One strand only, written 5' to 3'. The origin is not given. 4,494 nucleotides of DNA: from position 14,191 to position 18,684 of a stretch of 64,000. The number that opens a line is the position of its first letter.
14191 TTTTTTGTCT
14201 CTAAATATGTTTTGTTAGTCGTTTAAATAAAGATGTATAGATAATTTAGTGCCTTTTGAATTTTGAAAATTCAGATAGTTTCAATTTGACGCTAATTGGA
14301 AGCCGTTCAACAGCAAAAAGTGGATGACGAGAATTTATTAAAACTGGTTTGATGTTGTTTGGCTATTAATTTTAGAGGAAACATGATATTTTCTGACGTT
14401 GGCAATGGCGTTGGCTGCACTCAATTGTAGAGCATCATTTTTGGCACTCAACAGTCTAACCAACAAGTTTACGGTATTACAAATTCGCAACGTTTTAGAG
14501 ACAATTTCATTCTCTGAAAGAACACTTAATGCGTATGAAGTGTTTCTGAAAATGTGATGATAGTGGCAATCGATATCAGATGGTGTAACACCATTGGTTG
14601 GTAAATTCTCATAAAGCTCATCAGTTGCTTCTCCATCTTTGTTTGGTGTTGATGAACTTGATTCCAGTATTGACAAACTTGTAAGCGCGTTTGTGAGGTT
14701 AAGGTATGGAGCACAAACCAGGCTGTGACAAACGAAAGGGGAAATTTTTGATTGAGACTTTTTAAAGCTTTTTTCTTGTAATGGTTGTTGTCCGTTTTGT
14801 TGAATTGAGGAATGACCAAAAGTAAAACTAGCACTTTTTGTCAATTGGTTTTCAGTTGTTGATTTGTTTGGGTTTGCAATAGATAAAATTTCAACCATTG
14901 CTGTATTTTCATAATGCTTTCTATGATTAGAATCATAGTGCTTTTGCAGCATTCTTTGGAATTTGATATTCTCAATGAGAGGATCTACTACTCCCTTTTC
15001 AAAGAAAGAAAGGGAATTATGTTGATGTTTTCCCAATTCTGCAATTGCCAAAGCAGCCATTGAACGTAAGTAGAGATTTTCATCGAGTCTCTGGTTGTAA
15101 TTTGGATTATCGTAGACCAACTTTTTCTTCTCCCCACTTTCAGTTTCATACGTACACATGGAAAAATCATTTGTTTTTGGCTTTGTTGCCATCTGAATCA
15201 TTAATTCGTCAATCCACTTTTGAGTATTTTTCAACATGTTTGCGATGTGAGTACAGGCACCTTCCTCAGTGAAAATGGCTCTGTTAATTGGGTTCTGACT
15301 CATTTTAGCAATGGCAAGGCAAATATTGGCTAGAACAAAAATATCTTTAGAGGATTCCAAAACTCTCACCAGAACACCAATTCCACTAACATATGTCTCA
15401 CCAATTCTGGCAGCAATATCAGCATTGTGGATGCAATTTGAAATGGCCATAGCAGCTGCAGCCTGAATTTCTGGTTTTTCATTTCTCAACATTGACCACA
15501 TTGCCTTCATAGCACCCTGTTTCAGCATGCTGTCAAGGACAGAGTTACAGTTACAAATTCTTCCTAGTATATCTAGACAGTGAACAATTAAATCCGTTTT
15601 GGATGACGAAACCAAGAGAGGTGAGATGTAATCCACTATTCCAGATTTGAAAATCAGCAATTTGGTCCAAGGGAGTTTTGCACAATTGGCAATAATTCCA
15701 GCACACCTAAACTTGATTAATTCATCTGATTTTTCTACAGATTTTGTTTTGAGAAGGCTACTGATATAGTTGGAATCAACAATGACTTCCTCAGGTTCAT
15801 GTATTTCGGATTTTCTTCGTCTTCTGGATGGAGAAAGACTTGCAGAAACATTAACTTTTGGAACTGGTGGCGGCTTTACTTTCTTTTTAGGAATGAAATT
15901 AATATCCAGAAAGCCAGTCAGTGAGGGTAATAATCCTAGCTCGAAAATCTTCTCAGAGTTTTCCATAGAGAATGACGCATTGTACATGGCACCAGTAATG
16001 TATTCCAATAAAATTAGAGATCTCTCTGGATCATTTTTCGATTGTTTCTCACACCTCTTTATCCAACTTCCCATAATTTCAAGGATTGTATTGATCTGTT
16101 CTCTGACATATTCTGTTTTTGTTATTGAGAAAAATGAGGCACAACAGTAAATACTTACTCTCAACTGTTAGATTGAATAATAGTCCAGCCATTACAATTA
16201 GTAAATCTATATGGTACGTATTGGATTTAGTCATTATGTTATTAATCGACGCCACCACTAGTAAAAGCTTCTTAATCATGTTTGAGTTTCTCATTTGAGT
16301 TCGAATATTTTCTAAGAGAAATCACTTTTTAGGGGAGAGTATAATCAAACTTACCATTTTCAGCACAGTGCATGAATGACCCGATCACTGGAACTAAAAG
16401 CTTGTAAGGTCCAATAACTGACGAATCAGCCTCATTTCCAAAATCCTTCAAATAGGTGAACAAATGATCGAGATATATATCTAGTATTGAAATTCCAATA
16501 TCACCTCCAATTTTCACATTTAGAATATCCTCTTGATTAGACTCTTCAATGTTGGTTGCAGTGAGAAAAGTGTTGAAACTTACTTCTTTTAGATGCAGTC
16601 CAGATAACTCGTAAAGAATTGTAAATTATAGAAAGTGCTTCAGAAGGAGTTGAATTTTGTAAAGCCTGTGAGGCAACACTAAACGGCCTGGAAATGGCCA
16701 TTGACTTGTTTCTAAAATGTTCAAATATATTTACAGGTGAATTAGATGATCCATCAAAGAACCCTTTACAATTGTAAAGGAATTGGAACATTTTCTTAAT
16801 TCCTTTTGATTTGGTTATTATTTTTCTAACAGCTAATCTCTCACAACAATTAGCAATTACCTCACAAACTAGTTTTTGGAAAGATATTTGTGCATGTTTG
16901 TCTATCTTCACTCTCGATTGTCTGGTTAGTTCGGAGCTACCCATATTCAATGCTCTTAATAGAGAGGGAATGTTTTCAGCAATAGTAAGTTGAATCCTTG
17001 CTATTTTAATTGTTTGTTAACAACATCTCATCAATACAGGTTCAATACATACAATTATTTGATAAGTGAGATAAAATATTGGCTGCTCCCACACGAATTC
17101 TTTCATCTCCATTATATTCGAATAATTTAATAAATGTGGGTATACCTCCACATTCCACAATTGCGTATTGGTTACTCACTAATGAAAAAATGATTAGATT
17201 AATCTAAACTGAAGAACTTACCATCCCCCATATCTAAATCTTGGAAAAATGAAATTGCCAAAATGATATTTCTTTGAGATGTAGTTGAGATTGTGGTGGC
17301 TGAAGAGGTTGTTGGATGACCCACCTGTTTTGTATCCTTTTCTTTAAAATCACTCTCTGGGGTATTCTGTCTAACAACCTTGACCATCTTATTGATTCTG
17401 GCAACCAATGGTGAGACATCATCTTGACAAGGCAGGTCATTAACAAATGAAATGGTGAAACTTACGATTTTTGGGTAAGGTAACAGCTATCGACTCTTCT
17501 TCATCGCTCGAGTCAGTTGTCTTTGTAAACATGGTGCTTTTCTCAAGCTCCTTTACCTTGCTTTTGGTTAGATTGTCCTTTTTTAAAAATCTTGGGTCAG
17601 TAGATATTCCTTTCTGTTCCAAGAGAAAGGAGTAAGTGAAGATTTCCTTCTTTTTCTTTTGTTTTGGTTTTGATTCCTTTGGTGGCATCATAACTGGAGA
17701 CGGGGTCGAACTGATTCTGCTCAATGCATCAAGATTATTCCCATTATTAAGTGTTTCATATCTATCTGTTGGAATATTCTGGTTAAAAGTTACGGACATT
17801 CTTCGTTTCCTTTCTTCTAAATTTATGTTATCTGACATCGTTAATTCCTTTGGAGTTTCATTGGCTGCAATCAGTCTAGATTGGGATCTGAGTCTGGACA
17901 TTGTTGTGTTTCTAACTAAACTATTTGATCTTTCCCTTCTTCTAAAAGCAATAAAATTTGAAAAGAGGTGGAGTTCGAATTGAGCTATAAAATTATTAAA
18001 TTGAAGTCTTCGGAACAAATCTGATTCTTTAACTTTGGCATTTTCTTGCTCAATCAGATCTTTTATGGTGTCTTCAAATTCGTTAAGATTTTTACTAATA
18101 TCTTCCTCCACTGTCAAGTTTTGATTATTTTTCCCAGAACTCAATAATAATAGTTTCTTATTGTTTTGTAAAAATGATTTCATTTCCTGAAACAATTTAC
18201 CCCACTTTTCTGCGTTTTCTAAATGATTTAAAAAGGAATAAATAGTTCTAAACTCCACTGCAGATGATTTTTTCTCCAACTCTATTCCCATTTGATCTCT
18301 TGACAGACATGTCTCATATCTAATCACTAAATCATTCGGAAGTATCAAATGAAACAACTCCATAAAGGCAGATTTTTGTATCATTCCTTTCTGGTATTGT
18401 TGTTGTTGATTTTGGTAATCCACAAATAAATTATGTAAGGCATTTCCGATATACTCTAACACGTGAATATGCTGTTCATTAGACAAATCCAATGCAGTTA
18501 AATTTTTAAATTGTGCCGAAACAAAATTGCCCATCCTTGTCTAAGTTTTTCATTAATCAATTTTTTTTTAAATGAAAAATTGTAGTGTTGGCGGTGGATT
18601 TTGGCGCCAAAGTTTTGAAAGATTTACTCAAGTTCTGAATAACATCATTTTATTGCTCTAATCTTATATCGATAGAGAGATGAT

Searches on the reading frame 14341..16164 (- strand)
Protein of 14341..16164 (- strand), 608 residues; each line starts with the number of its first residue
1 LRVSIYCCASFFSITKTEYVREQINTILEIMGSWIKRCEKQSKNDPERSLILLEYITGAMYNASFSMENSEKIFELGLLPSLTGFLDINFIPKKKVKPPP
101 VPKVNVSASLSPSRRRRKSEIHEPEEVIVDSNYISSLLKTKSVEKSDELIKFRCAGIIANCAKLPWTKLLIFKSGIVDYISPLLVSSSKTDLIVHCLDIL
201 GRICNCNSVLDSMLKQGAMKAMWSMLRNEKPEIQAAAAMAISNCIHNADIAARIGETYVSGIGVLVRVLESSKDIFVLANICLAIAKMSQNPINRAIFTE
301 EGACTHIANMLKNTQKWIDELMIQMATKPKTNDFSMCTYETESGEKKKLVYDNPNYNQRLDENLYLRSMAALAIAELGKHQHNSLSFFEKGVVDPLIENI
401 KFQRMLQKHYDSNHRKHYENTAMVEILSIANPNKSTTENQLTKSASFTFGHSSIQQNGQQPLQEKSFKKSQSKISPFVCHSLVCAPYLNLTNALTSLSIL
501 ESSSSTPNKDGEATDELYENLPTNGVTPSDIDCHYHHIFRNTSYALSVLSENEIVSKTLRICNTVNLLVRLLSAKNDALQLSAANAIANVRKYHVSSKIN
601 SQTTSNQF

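Call 24: search_protein_families(library=pfam, proteins=[window:14341-16164:-], max_evalue=0.0001)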
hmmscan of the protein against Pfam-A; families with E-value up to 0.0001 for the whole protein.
window:14341-16164:- (608 aa): 2 families
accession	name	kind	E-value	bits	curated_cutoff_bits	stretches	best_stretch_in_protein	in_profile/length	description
PF24768.1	ARM_ARMC5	-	3.1e-10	40.3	79.9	1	133-247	28-142/289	ARMC5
PF00514.29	Arm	-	1.4e-06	28.6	20.6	0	558-589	7-38/41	Armadillo/beta-catenin-like repeat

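Call 38: search_solved_structures(query=window:14341-16164:-, max_evalue=0.1)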
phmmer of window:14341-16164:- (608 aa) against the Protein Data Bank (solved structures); distinct sequences matched with E-value up to 0.1: 44.
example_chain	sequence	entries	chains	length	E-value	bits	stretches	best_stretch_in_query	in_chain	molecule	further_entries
8j07_m7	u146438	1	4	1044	1.5e-16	63.3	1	150-314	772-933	Outer dynein arm-docking complex subunit 2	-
7rro_H7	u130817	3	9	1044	1.1e-15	60.4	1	150-315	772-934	Armadillo repeat containing 4 | Outer dynein arm-docking complex subunit 2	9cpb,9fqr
9cpc_1A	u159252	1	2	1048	3.3e-15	58.8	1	150-315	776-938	Armadillo repeat-containing protein 4 isoform 1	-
4rv1_A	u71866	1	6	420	6.4e-08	34.8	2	127-314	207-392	Engineered Protein OR497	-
4hxt_A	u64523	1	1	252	0.00024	23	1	127-315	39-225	De Novo Protein OR329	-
3wpt_A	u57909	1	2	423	0.0093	17.8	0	170-245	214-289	Importin subunit alpha-1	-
5h43_A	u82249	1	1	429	0.0098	17.7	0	170-245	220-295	Importin subunit alpha-1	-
7n8j_A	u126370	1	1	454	0.013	17.3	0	170-245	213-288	Importin subunit alpha-1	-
7cru_A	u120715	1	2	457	0.013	17.3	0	170-245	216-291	Importin subunit alpha-1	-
8fzk_A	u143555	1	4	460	0.013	17.3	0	170-245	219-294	Importin subunit alpha-1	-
3fex_C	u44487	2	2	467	0.013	17.2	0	170-245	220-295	Importin subunit alpha-2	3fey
4wv6_A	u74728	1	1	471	0.014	17.1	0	170-245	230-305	Importin subunit alpha-1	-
8g4j_A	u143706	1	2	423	0.015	17.1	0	150-312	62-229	Importin subunit alpha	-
4e4v_A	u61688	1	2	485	0.015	17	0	170-245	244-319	Importin subunit alpha-2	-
8gai_A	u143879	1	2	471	0.023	16.5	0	150-314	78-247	Importin subunit alpha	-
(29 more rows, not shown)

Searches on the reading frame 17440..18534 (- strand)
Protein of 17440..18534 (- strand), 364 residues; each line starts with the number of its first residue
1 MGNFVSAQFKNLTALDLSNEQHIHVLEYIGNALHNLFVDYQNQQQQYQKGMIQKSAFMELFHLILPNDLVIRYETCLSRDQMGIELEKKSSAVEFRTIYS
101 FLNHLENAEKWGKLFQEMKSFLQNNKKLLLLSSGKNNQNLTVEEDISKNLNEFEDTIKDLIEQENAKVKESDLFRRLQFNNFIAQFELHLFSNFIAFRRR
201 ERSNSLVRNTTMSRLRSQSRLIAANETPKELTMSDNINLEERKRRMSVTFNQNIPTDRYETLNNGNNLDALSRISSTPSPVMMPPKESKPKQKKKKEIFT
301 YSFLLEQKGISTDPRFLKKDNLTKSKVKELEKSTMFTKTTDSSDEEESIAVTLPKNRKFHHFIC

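Call 9: find_encoding_contigs(protein=window:17440-18534:-, flank=10000, max_places=4)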
Protein window:17440-18534:- (364 aa): no gene with exactly this product is on record in the collection.

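Call 11: search_protein_families(library=pfam, proteins=[window:17443-18534:-], max_evalue=0.01)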
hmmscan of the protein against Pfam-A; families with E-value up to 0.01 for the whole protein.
window:17443-18534:- (364 aa): 0 families
